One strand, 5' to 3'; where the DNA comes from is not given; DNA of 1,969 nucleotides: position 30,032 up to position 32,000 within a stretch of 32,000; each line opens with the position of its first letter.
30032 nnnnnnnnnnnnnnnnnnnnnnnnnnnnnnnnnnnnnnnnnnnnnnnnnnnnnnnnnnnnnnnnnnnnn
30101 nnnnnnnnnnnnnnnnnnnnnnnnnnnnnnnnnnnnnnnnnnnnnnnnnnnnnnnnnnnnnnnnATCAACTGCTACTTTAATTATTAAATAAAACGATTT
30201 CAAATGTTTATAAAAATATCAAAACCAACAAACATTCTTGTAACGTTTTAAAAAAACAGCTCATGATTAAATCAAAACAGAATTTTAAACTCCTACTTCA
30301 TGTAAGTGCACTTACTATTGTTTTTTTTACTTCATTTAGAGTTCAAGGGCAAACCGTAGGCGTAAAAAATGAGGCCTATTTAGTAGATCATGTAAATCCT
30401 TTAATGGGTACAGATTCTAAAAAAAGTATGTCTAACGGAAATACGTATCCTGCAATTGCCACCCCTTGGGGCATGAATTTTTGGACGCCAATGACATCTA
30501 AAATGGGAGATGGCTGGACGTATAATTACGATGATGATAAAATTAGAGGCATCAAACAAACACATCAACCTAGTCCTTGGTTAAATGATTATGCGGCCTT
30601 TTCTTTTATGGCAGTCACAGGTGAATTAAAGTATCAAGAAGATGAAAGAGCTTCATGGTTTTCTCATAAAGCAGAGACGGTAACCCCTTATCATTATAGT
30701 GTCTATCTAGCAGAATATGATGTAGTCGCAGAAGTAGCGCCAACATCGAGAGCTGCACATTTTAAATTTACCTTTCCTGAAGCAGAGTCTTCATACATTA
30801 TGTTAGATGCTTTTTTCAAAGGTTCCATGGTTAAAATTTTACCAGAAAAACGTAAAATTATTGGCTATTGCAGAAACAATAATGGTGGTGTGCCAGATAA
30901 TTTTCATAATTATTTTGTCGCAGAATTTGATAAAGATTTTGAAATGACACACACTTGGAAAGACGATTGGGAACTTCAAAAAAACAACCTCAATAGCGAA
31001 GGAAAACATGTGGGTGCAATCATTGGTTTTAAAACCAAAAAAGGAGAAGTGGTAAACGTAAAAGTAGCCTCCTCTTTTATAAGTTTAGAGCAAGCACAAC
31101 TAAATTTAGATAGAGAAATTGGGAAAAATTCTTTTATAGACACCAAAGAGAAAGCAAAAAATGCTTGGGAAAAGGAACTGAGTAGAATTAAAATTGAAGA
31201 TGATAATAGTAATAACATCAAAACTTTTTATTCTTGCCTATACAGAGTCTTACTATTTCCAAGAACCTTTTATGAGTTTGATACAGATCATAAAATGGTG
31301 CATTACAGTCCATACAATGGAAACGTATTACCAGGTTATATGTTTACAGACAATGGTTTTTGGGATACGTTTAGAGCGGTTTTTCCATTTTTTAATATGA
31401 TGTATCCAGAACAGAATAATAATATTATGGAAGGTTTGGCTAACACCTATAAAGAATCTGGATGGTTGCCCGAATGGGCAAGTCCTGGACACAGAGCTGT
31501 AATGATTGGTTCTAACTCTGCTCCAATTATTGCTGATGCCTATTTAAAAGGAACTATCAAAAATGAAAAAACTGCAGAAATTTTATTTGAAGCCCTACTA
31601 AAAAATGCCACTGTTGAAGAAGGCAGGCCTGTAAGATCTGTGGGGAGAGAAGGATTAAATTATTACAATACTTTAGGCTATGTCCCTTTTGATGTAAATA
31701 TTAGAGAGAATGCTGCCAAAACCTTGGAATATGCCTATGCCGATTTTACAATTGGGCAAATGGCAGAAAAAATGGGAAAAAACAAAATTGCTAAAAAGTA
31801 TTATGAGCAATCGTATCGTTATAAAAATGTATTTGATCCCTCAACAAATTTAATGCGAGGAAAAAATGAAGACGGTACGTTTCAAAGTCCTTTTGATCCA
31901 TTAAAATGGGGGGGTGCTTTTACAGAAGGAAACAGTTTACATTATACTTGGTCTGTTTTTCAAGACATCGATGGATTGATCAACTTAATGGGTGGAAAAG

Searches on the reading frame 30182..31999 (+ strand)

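Call 71: search_protein_families(library=pfam, proteins=[window:30182-31999:+], max_evalue=0.001)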
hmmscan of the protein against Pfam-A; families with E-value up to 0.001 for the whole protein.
window:30182-31999:+ (606 aa): 2 families
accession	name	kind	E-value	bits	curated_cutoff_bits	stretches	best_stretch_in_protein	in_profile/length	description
PF07971.18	Glyco_hydro_92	-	2.2e-98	330.7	24.6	1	304-606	1-298/464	Glycosyl hydrolase family 92 catalytic domain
PF17678.7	Glyco_hydro_92N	-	6.3e-63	213.2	34.5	1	70-298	1-236/236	Glycosyl hydrolase family 92 N-terminal domain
